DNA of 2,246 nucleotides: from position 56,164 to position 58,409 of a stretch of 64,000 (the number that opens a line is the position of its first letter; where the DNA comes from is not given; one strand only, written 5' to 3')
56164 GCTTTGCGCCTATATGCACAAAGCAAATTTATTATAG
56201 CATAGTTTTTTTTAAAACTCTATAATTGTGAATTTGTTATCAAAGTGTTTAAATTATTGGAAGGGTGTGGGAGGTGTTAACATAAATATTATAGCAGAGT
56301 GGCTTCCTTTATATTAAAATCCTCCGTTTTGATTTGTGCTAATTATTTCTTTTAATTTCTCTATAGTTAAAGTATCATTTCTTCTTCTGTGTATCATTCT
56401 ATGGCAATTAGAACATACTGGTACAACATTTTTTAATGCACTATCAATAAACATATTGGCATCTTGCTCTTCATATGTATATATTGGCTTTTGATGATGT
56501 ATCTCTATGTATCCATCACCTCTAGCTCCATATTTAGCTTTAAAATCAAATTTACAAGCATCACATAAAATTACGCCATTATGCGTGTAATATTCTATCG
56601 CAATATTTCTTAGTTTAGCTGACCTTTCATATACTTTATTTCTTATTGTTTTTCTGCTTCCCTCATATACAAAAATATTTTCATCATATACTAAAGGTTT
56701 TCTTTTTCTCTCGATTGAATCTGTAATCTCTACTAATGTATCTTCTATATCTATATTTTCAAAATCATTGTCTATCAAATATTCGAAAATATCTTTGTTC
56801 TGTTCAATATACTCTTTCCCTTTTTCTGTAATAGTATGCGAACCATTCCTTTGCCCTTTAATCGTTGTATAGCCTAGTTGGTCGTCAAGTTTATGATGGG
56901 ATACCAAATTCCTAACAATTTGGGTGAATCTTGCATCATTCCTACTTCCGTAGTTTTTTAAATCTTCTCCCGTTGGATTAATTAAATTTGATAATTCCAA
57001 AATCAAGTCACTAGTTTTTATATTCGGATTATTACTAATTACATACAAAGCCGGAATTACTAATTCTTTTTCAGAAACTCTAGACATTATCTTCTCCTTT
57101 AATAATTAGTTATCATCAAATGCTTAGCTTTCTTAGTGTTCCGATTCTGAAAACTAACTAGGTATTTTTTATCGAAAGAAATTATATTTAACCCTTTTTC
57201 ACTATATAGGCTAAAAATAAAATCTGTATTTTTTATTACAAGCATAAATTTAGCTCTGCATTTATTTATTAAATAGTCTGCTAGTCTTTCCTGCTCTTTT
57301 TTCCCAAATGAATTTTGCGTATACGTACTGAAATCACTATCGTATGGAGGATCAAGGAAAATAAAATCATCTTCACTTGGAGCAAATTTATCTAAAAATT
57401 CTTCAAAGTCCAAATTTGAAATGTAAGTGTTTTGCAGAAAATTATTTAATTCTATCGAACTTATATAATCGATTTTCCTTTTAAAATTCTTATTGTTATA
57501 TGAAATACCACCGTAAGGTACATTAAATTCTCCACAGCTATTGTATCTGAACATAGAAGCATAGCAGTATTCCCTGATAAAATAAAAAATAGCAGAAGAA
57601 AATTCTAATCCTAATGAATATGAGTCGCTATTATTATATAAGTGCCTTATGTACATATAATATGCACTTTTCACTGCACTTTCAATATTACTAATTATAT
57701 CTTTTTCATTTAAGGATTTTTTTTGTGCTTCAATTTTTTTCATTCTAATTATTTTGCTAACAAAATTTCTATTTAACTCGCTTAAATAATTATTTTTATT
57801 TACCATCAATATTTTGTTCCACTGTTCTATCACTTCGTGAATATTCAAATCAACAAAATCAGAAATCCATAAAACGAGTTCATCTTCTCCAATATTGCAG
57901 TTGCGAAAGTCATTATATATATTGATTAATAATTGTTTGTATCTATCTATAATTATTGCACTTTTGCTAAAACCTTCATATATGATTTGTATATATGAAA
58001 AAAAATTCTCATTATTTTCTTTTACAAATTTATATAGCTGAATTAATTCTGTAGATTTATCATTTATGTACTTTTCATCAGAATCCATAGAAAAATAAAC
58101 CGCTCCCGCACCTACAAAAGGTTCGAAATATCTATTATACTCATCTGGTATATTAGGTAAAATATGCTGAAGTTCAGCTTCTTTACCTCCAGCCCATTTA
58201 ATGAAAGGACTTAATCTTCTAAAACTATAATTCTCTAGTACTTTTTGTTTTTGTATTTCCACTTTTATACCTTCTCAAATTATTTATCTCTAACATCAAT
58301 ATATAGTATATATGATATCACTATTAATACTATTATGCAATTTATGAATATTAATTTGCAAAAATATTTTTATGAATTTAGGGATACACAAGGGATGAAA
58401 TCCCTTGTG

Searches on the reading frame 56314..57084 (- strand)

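Call 90: search_protein_families(library=pfam, proteins=[window:56314-57084:-], max_evalue=0.001)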
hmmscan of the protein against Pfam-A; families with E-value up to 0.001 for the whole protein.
window:56314-57084:- (256 aa): 1 family
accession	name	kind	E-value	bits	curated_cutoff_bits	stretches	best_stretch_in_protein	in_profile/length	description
PF01844.29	HNH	-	0.00031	21.3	21.4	0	174-234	1-47/47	HNH endonuclease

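Call 91: search_protein_families(library=padloc, proteins=[window:56314-57084:-], max_evalue=0.001)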
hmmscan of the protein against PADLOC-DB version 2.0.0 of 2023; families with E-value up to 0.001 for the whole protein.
window:56314-57084:- (256 aa): 1 family
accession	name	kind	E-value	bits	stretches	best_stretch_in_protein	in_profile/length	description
PDLC03656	mREase_IV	-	7.8e-06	23.8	1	140-247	173-271/277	Type IV methyl-directed restriction enzyme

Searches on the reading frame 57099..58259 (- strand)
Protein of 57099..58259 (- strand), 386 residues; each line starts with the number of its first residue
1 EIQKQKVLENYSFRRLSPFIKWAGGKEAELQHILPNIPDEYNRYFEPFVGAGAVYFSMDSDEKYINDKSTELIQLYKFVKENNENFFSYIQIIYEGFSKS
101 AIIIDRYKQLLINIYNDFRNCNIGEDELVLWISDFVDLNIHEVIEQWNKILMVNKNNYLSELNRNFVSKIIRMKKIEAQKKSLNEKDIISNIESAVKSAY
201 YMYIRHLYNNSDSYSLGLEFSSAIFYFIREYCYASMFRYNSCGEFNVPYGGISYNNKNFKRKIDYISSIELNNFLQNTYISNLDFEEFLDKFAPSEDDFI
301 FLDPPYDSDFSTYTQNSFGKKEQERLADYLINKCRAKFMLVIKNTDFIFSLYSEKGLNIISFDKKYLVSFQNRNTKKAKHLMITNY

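Call 90: search_protein_families(library=pfam, proteins=[window:57099-58259:-], max_evalue=0.001)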
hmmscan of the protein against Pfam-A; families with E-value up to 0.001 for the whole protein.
window:57099-58259:- (386 aa): 1 family
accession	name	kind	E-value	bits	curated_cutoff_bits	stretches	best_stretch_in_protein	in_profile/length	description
PF02086.21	MethyltransfD12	-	5.3e-33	115.2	22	2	178-366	64-251/253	D12 class N6 adenine-specific DNA methyltransferase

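Call 91: search_protein_families(library=padloc, proteins=[window:57099-58259:-], max_evalue=0.001)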
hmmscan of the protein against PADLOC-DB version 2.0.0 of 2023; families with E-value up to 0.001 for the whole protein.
window:57099-58259:- (386 aa): 15 families
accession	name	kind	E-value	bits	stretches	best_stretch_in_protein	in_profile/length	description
PDLC03294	MTase_II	-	8.9e-60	200.6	2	174-386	65-271/272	Type II methyltransferase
PDLC03349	MTase_II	-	1.6e-40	137.3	1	14-384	3-356/374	Type II methyltransferase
PDLC03735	oMTase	-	6.2e-37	125.5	2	156-386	60-282/284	orphan methyltransferase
PDLC03729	oMTase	-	2.9e-36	123.4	2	180-382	71-265/275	orphan methyltransferase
PDLC03261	MTase_II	-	9.9e-30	101.4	2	12-89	20-97/643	Type II methyltransferase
PDLC03266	MTase_II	-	1.6e-29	101.2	2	16-92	14-95/285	Type II methyltransferase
PDLC03247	MTase_II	-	5.4e-27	92.7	2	20-95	6-85/282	Type II methyltransferase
PDLC03383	MTase_II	-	3.3e-25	87.1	2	140-386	71-313/318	Type II methyltransferase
PDLC03344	MTase_II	-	7e-16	56.4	1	16-101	3-88/154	Type II methyltransferase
PDLC03253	MTase_II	-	1.4e-15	55.7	2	16-86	3-73/253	Type II methyltransferase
PDLC03264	MTase_II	-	8.4e-14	49.5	2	131-353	40-252/306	Type II methyltransferase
PDLC03302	MTase_II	-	9.4e-12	42.4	2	17-85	360-430/626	Type II methyltransferase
PDLC03244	MTase_II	-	2.3e-10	38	1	20-91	31-102/295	Type II methyltransferase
PDLC03717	oMTase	-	1.1e-07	29.6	1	20-81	6-71/285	orphan methyltransferase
PDLC03290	MTase_II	-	0.00013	19.4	1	16-56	4-44/292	Type II methyltransferase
